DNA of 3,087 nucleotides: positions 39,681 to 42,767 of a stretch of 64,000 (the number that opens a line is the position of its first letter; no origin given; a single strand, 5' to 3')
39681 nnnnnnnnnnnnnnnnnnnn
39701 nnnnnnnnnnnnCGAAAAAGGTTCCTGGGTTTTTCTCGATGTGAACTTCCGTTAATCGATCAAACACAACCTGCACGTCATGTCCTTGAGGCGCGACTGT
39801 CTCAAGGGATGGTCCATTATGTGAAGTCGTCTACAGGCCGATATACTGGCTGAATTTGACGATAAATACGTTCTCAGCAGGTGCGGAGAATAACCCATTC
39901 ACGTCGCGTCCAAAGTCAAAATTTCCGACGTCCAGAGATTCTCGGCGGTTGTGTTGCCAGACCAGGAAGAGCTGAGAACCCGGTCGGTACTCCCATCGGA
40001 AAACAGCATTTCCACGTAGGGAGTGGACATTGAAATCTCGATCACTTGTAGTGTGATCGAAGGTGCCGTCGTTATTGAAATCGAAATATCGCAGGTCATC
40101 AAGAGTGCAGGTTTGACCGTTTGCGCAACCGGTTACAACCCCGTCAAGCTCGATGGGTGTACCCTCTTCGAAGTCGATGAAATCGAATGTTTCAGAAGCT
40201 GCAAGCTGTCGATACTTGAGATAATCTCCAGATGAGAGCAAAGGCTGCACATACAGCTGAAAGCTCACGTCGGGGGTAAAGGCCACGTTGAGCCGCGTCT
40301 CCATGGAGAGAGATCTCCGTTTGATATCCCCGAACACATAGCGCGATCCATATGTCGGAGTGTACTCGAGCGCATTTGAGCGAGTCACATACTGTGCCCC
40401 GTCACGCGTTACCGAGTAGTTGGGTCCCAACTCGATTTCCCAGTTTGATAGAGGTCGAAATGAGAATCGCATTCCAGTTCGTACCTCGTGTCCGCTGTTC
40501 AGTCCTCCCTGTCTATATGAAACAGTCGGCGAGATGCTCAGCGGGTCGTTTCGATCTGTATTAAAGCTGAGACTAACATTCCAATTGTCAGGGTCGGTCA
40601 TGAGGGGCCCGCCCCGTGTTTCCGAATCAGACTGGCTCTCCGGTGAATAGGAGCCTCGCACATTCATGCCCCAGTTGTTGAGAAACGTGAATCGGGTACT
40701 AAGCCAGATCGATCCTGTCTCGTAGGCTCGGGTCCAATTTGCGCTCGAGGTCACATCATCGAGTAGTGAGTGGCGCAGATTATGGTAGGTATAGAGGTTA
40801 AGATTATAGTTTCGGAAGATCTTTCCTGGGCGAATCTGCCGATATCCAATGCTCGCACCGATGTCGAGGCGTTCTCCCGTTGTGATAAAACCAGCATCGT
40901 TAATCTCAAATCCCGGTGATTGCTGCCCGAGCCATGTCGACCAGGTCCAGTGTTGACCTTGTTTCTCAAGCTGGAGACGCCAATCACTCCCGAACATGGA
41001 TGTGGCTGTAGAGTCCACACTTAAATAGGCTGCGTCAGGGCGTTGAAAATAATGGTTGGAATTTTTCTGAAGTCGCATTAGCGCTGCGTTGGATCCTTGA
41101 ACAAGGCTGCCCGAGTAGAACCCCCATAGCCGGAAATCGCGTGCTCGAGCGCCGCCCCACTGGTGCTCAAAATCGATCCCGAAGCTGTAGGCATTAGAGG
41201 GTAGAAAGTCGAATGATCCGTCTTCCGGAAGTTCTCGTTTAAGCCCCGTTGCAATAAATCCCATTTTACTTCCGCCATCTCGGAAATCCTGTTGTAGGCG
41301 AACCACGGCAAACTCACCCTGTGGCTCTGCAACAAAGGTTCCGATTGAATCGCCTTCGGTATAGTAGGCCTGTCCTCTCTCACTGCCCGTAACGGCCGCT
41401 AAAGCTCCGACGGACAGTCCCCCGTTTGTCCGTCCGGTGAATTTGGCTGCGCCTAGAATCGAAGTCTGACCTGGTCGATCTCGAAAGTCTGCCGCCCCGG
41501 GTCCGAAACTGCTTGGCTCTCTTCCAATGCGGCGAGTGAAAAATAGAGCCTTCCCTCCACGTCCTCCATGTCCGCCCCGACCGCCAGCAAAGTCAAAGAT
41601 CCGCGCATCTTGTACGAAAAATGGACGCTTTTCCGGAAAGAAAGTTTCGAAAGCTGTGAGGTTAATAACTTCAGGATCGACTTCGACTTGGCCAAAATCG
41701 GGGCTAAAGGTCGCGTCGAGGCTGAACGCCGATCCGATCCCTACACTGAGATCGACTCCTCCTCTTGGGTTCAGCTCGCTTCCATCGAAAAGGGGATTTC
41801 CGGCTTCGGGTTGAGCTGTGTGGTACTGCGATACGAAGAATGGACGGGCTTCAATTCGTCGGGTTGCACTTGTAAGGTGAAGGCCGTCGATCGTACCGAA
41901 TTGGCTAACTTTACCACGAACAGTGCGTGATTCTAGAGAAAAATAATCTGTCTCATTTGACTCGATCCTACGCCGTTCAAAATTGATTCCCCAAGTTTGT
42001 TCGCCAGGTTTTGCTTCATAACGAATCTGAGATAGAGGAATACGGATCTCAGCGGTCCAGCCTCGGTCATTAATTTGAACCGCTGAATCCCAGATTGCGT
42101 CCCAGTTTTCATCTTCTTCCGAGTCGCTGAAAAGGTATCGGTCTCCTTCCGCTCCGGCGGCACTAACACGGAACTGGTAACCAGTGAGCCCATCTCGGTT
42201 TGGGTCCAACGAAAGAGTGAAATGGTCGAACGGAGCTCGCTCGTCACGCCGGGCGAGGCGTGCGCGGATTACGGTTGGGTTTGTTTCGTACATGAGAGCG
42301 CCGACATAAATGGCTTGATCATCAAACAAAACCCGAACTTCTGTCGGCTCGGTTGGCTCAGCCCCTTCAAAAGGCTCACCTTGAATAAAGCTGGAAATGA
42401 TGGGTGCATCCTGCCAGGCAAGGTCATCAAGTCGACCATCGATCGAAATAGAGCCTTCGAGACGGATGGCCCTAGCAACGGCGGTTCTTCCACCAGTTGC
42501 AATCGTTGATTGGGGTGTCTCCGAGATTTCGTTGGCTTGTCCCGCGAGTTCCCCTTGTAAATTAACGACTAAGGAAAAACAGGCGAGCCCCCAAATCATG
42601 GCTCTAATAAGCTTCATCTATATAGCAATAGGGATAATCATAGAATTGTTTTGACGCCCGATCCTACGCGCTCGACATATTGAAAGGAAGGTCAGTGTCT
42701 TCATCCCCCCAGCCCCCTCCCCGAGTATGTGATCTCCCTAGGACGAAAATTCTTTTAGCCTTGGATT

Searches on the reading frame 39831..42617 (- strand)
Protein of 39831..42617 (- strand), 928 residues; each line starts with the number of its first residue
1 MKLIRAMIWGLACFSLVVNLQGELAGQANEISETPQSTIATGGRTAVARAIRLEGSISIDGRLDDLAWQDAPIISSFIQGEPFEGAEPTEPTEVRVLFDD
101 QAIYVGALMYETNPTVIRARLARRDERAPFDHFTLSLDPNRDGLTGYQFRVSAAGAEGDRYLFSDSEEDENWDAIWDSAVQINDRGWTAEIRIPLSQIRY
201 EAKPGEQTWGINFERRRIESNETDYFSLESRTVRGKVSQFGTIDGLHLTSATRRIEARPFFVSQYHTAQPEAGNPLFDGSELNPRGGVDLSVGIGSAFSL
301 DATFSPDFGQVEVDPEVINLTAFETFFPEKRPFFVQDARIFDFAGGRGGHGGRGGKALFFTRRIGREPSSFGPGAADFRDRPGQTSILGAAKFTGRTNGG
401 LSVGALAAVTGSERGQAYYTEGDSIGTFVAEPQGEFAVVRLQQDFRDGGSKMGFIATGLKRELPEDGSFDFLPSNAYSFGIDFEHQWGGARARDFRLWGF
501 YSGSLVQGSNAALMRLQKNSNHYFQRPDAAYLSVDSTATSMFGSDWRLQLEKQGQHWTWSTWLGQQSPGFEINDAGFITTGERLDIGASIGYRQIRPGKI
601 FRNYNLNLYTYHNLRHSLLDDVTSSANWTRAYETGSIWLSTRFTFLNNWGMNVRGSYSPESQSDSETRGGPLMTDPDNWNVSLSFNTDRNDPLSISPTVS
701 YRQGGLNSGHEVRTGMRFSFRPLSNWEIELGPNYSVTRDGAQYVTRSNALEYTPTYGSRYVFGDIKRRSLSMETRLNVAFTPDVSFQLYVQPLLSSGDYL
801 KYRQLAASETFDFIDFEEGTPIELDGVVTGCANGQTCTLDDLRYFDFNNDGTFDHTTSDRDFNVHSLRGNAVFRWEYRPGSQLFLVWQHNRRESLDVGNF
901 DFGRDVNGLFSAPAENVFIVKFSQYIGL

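Call 4: search_protein_families(library=pfam, proteins=[window:39831-42617:-])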
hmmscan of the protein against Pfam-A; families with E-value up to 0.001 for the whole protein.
window:39831-42617:- (928 aa): 2 families
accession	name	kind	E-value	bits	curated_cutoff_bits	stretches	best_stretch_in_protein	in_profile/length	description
PF19313.5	DUF5916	-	1e-61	209.8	22.6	3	280-462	22-195/572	Domain of unknown function (DUF5916)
PF06452.16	CBM9_1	-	0.00016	22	23.4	1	59-211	1-144/185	Carbohydrate family 9 binding domain-like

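Call 5: search_protein_families(library=ncbifam, proteins=[window:39831-42617:-])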
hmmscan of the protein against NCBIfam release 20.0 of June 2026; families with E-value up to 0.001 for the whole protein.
window:39831-42617:- (928 aa): 0 families
